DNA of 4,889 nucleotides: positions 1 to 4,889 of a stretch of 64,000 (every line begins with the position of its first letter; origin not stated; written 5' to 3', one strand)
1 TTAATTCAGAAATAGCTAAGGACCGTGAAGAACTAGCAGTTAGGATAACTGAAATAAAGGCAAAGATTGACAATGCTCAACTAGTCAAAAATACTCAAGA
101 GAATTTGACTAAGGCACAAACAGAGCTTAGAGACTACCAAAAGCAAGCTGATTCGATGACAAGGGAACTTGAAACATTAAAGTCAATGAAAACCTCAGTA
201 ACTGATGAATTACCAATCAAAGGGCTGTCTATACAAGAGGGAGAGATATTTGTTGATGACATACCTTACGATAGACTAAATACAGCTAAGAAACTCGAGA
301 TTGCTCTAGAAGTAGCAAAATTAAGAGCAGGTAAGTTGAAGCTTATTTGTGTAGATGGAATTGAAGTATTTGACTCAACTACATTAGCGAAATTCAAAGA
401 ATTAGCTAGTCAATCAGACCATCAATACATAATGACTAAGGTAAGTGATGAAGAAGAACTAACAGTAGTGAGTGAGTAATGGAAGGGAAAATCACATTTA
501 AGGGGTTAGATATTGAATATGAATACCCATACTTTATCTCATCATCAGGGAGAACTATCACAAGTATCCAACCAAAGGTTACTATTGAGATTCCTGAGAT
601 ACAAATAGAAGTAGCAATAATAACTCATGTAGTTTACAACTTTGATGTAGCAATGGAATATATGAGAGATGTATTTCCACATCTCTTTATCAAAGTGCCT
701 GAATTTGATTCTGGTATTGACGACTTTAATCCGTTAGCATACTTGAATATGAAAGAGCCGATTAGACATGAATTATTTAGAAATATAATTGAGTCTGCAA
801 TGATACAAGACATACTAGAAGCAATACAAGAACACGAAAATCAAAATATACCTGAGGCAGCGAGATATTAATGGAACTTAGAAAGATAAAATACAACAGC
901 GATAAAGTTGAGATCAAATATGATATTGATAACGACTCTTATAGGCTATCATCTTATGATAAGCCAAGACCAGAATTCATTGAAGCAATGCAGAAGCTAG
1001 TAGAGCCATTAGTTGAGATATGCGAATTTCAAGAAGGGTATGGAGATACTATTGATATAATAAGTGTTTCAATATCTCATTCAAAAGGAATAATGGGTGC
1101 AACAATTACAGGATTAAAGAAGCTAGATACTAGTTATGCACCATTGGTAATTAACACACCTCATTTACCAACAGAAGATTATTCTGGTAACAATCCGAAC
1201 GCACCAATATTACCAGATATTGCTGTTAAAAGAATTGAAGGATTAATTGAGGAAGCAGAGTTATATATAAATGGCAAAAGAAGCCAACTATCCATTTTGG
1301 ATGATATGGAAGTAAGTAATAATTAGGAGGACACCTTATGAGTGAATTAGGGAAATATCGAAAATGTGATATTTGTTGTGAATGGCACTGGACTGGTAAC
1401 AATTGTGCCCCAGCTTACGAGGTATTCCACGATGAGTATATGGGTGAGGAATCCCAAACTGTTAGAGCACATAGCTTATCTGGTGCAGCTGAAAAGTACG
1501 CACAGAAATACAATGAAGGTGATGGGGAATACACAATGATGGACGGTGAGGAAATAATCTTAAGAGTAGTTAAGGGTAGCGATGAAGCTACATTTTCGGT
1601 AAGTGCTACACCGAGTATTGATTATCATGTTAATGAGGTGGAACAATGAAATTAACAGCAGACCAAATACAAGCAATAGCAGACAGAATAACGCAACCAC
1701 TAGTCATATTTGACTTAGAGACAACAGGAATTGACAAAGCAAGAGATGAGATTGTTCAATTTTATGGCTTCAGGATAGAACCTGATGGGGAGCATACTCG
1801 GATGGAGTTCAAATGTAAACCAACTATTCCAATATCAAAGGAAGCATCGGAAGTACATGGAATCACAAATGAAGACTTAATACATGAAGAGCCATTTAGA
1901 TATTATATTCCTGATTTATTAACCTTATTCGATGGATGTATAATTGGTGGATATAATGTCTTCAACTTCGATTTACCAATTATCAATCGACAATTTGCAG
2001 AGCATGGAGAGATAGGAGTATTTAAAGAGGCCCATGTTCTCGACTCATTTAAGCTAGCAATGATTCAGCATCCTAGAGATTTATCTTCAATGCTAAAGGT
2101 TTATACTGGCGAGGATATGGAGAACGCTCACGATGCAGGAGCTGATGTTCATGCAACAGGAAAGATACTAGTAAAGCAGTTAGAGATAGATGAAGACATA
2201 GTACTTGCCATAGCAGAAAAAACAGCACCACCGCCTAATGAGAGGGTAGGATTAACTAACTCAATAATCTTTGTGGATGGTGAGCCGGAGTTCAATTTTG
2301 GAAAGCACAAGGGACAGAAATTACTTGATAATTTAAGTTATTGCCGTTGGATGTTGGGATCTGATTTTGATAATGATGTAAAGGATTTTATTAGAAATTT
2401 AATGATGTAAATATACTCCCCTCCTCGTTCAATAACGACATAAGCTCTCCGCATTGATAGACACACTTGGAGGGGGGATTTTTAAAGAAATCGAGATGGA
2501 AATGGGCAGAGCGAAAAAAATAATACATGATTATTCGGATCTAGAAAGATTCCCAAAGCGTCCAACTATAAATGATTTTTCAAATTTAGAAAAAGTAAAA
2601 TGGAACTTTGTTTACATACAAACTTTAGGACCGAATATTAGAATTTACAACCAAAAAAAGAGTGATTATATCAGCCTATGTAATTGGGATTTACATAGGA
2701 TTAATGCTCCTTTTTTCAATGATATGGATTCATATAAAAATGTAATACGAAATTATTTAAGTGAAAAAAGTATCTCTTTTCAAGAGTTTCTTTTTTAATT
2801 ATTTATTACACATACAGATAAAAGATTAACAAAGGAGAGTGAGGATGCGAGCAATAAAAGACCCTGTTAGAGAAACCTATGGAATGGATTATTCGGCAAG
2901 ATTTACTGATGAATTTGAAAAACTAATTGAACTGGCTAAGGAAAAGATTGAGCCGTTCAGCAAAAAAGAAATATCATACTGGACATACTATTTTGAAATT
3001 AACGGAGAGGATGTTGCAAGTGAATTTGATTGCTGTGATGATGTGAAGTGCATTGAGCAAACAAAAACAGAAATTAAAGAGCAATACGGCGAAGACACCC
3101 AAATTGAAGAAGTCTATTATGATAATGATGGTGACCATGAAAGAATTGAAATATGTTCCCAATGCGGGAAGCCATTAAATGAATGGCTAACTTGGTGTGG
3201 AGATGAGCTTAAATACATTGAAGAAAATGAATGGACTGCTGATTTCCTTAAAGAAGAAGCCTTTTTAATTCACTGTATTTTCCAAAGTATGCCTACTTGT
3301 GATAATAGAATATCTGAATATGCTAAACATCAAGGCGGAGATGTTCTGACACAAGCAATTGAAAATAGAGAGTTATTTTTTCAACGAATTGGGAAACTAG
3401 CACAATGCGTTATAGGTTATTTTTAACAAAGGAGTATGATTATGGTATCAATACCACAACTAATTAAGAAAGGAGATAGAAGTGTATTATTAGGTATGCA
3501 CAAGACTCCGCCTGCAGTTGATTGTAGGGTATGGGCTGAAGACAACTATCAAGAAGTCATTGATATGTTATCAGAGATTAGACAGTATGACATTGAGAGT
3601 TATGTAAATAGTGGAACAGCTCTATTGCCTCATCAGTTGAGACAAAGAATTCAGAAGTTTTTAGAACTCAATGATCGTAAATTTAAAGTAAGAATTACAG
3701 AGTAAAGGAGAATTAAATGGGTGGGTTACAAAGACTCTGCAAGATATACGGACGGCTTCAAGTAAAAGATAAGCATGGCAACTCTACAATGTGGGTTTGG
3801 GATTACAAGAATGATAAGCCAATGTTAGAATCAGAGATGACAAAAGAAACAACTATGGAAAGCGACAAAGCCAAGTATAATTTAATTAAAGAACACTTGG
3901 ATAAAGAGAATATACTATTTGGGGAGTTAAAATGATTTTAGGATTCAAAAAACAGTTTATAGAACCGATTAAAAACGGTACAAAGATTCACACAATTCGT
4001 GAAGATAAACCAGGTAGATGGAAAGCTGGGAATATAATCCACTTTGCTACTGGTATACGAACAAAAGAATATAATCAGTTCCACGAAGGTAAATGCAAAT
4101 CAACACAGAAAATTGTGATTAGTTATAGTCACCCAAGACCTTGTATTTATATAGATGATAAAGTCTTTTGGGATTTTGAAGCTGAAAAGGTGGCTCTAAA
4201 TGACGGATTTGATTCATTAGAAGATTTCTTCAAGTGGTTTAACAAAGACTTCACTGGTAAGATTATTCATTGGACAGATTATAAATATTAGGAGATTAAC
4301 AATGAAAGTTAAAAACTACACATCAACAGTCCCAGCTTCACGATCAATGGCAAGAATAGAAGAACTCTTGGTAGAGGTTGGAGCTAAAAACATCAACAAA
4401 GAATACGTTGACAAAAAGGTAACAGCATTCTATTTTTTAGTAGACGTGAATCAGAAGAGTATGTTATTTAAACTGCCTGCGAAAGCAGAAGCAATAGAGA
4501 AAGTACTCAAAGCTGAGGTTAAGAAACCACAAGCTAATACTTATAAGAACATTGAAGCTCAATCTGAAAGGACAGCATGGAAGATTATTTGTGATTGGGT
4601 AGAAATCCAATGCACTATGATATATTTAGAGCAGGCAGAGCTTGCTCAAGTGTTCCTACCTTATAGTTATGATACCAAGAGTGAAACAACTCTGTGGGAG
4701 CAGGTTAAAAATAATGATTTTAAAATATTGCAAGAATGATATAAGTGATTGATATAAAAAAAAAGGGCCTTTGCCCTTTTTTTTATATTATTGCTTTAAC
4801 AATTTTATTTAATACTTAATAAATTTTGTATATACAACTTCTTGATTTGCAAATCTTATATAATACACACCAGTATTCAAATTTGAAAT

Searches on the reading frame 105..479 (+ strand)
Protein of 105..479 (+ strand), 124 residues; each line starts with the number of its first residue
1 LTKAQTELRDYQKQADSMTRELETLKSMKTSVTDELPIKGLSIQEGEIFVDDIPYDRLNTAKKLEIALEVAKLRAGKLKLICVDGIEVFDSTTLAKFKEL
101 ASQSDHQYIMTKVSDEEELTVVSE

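Call 8: search_protein_families(library=phrogs, proteins=[window:105-479:+], max_evalue=0.01)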
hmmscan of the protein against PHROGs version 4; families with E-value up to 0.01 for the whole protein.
window:105-479:+ (124 aa): 1 family
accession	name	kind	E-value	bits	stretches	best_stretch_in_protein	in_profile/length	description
phrog_1499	-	unknown function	1.8e-29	104.3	1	1-123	294-418/427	-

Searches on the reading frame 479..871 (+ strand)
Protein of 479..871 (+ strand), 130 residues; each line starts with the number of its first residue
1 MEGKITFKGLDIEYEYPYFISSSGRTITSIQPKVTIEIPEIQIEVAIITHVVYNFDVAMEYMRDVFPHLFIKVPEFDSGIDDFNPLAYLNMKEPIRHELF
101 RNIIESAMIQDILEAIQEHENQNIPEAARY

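Call 8: search_protein_families(library=phrogs, proteins=[window:479-871:+], max_evalue=0.01)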
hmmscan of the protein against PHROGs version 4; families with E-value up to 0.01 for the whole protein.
window:479-871:+ (130 aa): 0 families

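Call 44: find_encoding_contigs(protein=window:479-871:+, flank=10000, max_places=2)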
Protein window:479-871:+ (130 aa): 2 contigs read that carry it; 1 place shown.
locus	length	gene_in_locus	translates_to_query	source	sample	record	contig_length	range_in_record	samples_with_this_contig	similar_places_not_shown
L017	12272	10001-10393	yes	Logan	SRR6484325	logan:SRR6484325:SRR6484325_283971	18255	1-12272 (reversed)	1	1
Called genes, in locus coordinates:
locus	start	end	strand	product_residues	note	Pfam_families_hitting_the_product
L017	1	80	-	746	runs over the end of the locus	PF09250:Prim-Pol, PF05272:VapE-like_dom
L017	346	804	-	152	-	-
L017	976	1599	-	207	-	-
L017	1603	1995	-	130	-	-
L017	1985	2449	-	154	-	-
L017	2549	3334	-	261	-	PF03372:Exo_endo_phos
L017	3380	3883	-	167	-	-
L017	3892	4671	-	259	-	PF00717:Peptidase_S24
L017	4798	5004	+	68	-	-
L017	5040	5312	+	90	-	PF12728:HTH_17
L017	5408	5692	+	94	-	-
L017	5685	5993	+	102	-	-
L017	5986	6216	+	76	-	-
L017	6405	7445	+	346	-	-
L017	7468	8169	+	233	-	-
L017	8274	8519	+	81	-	-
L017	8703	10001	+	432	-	PF13476:AAA_23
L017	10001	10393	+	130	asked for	-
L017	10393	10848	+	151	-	-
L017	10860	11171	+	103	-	-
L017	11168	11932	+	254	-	PF00929:RNase_T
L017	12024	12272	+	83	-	?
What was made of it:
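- On CI/LexA-type S24 repressors: An S24 protein is encoded elsewhere in the element (L017 3892-4671, call 44).
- Closest known: Phage 186 CI / lambda-434-P22 repressor-type HTH proteins. Different: The element's probable immunity repressor is a different, S24-bearing protein (call 44).
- A separate S24 CI-like repressor with Cro-like genes lies in the left flank (call 44). The same element carries a separate S24 CI-like repressor with Cro-like genes (call 44).
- Tried and rejected: The S24 repressor is a separate gene in the left flank (call 44).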

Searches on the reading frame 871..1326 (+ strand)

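Call 8: search_protein_families(library=phrogs, proteins=[window:871-1326:+], max_evalue=0.01)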
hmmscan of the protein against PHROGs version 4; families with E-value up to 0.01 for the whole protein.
window:871-1326:+ (151 aa): 1 family
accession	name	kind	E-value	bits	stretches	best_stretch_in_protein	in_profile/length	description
phrog_9403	-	unknown function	3.2e-15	57.4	1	5-136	14-146/167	-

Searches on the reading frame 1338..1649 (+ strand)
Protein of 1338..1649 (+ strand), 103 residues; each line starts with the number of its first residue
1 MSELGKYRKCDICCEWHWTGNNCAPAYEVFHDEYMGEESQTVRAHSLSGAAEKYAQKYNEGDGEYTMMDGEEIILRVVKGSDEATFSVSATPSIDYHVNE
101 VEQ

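Call 8: search_protein_families(library=phrogs, proteins=[window:1338-1649:+], max_evalue=0.01)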
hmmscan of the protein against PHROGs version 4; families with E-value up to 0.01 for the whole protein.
window:1338-1649:+ (103 aa): 1 family
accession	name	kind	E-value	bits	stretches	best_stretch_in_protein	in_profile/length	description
phrog_21008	-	unknown function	0.00024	22.2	1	27-99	4-80/86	-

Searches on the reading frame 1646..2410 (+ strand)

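Call 8: search_protein_families(library=phrogs, proteins=[window:1646-2410:+], max_evalue=0.01)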
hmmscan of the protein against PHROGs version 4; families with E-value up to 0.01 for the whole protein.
window:1646-2410:+ (254 aa): 3 families
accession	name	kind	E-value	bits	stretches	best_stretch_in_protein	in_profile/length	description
phrog_192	-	DNA, RNA and nucleotide metabolism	1.8e-47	163.5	1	16-248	105-341/397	DNA polymerase exonuclease subunit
phrog_19080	-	unknown function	1.2e-06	28.4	1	19-112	7-107/477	-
phrog_14632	-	DNA, RNA and nucleotide metabolism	9.5e-06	25.6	1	17-176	82-240/380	DNA polymerase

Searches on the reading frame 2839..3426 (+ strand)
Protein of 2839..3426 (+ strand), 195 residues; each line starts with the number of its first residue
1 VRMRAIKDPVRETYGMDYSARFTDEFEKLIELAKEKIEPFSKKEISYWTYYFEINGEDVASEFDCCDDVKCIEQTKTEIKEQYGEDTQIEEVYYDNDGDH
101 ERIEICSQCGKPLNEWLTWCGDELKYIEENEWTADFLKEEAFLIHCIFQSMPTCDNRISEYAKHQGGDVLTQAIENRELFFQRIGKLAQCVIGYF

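Call 8: search_protein_families(library=phrogs, proteins=[window:2839-3426:+], max_evalue=0.01)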
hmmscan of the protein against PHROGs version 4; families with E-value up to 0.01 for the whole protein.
window:2839-3426:+ (195 aa): 1 family
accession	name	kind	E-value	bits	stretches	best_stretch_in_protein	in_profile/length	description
phrog_12227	-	unknown function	0.006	17.7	0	167-183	6-22/68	-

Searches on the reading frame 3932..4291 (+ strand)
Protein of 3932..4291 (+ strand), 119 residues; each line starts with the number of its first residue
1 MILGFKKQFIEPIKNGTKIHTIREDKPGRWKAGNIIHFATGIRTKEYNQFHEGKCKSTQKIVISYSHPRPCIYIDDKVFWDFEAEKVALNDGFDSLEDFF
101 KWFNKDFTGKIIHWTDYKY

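Call 8: search_protein_families(library=phrogs, proteins=[window:3932-4291:+], max_evalue=0.01)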
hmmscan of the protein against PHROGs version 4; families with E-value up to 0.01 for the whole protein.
window:3932-4291:+ (119 aa): 1 family
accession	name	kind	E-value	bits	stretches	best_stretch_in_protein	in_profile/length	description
phrog_8581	-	unknown function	7.2e-23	82.6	2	4-67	19-82/166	-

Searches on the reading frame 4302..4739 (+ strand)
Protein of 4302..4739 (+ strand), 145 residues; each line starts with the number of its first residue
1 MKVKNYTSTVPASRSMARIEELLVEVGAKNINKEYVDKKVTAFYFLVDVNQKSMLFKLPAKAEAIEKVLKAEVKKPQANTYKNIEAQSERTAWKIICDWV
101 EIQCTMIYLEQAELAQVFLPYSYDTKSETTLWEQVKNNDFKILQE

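Call 8: search_protein_families(library=phrogs, proteins=[window:4302-4739:+], max_evalue=0.01)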
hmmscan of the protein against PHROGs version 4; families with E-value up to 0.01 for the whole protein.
window:4302-4739:+ (145 aa): 1 family
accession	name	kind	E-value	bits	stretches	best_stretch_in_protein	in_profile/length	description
phrog_17260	-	unknown function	0.0069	17.3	1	7-96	7-94/158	-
